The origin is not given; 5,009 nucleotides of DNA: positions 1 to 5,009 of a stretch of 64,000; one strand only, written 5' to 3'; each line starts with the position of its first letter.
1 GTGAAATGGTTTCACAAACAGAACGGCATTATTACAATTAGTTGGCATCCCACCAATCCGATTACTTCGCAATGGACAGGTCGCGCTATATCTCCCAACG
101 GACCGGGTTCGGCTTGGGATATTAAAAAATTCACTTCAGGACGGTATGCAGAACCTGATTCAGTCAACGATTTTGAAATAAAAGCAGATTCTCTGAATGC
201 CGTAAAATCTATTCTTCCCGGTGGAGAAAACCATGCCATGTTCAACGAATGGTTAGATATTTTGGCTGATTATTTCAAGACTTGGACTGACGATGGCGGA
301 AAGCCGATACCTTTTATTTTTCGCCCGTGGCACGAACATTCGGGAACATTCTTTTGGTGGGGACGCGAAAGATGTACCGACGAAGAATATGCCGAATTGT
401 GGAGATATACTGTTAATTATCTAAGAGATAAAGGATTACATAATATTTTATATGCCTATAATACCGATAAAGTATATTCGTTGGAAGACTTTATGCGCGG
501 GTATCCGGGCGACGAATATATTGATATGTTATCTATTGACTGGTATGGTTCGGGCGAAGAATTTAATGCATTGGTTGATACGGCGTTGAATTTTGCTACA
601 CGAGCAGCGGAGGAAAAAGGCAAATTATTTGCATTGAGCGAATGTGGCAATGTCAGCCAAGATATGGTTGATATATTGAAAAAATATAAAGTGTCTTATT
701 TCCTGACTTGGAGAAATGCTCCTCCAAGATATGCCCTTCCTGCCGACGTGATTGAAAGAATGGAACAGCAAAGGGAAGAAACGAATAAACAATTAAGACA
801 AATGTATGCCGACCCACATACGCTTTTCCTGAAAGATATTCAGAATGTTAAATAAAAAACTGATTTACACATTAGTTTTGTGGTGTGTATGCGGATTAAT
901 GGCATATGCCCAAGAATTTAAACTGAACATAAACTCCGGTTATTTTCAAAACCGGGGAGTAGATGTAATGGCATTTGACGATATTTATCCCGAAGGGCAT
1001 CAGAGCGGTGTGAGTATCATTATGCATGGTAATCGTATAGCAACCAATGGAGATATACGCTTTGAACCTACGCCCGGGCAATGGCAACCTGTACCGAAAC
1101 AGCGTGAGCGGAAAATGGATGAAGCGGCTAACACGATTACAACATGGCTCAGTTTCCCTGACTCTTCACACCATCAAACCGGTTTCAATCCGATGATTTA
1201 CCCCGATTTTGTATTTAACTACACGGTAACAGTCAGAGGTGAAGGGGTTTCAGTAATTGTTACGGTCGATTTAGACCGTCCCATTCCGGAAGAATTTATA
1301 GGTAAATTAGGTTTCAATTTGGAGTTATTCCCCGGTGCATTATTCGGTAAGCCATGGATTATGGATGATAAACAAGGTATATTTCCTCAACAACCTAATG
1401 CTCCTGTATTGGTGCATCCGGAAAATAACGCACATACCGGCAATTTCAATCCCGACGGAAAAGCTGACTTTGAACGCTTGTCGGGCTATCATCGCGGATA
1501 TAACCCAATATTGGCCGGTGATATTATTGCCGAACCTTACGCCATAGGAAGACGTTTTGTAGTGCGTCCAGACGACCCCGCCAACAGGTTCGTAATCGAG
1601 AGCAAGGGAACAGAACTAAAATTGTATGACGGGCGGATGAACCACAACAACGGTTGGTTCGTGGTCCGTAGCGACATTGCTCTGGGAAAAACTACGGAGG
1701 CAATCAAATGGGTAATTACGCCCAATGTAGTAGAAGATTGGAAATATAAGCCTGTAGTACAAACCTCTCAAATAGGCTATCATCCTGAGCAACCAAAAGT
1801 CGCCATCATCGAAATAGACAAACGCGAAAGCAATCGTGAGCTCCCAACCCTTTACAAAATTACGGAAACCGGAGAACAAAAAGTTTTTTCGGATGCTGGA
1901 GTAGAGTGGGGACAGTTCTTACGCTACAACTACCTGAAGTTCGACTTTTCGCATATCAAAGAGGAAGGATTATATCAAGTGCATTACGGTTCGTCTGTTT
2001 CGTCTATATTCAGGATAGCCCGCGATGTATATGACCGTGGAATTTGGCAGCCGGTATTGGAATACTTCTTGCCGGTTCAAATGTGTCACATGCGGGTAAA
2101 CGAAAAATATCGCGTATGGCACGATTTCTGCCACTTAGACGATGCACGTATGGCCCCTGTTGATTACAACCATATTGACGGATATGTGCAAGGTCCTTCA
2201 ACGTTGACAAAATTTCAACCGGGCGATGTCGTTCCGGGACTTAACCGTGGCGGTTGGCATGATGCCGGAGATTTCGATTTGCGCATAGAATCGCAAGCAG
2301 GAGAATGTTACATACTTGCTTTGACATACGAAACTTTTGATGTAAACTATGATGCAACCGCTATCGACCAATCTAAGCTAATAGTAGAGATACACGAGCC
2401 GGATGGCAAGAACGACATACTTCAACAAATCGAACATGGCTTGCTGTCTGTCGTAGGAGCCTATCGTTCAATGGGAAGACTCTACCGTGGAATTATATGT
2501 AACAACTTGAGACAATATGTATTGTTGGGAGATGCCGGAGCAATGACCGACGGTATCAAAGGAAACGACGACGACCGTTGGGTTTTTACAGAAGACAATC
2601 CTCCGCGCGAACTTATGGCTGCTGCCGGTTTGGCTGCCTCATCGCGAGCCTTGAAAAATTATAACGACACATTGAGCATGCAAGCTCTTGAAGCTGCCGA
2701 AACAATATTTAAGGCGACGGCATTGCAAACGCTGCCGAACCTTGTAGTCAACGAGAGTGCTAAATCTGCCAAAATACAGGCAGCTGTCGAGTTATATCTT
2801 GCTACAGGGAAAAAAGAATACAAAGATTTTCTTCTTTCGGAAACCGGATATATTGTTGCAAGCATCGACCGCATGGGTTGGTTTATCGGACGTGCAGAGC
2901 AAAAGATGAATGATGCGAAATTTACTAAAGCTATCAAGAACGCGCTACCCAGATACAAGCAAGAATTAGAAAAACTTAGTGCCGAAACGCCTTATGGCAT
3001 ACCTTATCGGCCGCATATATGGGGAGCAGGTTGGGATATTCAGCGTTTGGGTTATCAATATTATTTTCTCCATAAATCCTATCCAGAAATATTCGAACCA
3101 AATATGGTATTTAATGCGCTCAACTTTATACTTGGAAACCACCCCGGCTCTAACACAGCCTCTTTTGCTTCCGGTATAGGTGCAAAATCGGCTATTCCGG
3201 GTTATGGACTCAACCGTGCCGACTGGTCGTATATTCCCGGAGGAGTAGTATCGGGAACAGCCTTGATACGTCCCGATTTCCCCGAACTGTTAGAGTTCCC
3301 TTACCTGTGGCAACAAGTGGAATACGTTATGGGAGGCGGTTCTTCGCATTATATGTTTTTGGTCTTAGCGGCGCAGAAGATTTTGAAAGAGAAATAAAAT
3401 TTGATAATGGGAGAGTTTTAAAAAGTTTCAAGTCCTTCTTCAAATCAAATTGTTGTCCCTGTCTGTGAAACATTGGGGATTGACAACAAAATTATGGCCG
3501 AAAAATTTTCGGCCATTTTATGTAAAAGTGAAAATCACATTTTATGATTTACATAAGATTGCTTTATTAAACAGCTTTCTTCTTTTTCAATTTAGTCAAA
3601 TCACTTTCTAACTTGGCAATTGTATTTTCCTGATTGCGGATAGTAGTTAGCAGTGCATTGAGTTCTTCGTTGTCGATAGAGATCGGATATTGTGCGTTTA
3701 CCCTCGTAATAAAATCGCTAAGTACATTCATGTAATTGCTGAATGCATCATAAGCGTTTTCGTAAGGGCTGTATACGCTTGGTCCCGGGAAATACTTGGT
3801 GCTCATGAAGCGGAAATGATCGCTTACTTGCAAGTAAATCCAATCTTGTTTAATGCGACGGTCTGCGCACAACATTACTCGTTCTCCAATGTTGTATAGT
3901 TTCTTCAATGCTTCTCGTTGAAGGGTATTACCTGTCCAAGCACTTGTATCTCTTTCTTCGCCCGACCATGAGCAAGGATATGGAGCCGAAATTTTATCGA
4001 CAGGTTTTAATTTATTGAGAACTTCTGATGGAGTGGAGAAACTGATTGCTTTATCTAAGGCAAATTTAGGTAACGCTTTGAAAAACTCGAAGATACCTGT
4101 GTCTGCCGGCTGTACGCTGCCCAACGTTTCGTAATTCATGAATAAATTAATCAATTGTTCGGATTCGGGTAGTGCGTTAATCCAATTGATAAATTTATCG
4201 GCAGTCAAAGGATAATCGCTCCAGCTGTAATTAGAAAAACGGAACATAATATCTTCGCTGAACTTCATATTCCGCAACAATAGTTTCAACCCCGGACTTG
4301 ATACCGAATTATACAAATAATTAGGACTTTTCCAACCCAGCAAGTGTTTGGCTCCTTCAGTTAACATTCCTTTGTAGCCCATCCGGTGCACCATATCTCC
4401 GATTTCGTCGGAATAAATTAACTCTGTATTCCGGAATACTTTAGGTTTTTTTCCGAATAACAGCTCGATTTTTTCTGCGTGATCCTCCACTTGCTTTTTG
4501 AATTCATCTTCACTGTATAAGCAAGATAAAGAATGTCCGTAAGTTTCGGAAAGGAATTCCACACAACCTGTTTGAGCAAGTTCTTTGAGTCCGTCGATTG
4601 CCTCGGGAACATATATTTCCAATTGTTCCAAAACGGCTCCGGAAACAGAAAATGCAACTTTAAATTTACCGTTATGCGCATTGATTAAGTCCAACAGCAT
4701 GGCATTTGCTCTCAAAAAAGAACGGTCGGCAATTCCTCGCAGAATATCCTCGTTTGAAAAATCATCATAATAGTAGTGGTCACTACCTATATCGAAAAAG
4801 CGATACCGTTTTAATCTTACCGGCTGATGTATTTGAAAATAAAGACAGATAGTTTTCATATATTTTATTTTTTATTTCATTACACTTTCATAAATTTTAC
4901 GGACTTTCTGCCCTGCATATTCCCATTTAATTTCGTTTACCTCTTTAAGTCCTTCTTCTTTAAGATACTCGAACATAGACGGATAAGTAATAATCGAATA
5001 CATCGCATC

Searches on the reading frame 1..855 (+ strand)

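Call 9: search_protein_families(library=pfam, proteins=[window:1-855:+], max_evalue=0.0001)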
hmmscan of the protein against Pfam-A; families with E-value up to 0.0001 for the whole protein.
window:1-855:+ (284 aa): 1 family
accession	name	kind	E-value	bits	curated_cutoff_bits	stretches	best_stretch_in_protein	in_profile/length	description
PF02156.21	Glyco_hydro_26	-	2.5e-29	103.1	20.2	1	4-239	85-284/311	Glycosyl hydrolase family 26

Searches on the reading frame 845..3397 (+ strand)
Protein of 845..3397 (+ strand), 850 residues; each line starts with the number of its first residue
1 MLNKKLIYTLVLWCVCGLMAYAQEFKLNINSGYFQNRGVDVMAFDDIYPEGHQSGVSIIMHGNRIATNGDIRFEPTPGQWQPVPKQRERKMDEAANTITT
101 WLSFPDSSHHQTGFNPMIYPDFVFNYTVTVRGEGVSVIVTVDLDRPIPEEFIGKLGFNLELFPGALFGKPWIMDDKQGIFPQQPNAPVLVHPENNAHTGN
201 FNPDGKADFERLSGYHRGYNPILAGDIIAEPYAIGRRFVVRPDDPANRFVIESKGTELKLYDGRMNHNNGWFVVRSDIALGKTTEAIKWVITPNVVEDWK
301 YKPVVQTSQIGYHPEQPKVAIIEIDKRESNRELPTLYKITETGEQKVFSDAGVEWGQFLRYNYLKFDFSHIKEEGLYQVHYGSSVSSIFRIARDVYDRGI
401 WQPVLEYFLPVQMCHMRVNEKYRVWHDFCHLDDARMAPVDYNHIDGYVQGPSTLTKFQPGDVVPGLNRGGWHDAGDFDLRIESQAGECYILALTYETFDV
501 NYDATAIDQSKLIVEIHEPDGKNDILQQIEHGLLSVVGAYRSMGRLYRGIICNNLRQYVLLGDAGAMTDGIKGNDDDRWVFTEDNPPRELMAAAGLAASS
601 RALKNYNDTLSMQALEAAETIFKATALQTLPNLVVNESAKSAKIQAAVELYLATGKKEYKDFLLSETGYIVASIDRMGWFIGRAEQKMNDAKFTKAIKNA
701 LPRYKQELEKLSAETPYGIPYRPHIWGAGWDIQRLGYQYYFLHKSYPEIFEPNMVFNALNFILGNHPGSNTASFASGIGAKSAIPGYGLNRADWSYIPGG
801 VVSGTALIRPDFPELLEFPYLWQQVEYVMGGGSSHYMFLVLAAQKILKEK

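Call 9: search_protein_families(library=pfam, proteins=[window:845-3397:+], max_evalue=0.0001)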
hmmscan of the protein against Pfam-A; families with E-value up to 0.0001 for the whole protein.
window:845-3397:+ (850 aa): 2 families
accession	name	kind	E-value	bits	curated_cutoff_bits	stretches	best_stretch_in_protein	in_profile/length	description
PF00759.25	Glyco_hydro_9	-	7.1e-15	55.7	27.7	1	422-782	26-381/444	Glycosyl hydrolase family 9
PF02927.20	CelD_N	-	3.1e-06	28.3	24.6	1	302-383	3-83/86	Cellulase N-terminal ig-like domain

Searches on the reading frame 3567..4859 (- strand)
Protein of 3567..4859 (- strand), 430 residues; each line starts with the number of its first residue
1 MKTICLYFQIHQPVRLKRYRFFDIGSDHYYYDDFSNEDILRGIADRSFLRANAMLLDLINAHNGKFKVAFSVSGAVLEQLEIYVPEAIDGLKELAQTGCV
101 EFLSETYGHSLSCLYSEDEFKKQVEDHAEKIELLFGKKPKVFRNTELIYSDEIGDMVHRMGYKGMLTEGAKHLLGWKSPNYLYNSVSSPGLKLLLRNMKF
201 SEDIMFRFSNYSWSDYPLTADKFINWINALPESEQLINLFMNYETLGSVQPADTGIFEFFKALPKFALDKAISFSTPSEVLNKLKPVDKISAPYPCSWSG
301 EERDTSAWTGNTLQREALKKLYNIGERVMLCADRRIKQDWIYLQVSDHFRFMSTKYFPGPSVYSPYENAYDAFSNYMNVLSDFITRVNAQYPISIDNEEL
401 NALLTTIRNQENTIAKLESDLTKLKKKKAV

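Call 9: search_protein_families(library=pfam, proteins=[window:3567-4859:-], max_evalue=0.0001)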
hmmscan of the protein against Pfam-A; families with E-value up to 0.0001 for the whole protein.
window:3567-4859:- (430 aa): 2 families
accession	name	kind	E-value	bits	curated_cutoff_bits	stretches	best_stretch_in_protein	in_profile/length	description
PF03065.20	Glyco_hydro_57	-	1e-68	232.2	21.2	1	6-292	2-290/291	Glycosyl hydrolase family 57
PF01522.26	Polysacc_deac_1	-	1.3e-06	28.8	23.1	1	85-163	45-122/124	Polysaccharide deacetylase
